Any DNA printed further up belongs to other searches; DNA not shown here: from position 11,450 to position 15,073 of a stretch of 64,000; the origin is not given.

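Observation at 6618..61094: Recurrent T-tract + wTGAww core at a fixed distance from start codons: candidate phage-RNAP promoter family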

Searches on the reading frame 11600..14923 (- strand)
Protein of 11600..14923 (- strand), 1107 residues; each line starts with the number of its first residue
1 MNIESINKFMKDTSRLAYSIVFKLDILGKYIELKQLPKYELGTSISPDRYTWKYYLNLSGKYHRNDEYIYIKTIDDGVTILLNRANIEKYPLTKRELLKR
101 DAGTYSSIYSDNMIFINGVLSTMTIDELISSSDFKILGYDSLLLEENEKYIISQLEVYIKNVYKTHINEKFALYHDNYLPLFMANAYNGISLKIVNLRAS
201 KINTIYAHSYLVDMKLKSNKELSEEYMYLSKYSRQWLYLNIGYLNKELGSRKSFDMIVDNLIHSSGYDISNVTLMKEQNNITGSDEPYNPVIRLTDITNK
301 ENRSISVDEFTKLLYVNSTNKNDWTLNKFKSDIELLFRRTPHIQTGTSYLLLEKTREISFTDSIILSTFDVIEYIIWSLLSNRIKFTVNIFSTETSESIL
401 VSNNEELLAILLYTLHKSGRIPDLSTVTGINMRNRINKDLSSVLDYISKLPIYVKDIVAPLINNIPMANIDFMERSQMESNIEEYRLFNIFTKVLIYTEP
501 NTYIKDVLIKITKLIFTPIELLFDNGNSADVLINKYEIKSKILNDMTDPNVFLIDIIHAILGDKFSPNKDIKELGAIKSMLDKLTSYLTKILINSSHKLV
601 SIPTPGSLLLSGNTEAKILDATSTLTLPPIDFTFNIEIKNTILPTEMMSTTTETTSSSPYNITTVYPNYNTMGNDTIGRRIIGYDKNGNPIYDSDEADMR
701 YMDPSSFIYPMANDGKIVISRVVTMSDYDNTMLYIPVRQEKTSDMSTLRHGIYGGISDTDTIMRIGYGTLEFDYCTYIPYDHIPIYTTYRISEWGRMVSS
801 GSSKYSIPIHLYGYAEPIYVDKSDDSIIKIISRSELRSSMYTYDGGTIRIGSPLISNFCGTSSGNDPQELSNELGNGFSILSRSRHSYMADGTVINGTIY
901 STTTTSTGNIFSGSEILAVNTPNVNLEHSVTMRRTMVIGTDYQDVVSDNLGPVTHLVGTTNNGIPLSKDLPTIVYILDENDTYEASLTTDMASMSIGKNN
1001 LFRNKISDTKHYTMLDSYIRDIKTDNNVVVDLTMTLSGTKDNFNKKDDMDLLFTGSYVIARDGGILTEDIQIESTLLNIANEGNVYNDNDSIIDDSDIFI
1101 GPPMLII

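Call 5: search_protein_families(library=phrogs, proteins=[window:11600-14923:-])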
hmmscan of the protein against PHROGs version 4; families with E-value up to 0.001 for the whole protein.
window:11600-14923:- (1107 aa): 1 family
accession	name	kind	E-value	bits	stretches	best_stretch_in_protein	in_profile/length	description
phrog_3222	-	unknown function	8.2e-53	180.9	1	6-611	6-612/711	-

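Call 51: search_protein_families(library=pfam, proteins=[window:11600-14923:-], max_evalue=0.01)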
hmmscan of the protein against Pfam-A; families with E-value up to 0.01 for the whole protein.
window:11600-14923:- (1107 aa): 0 families
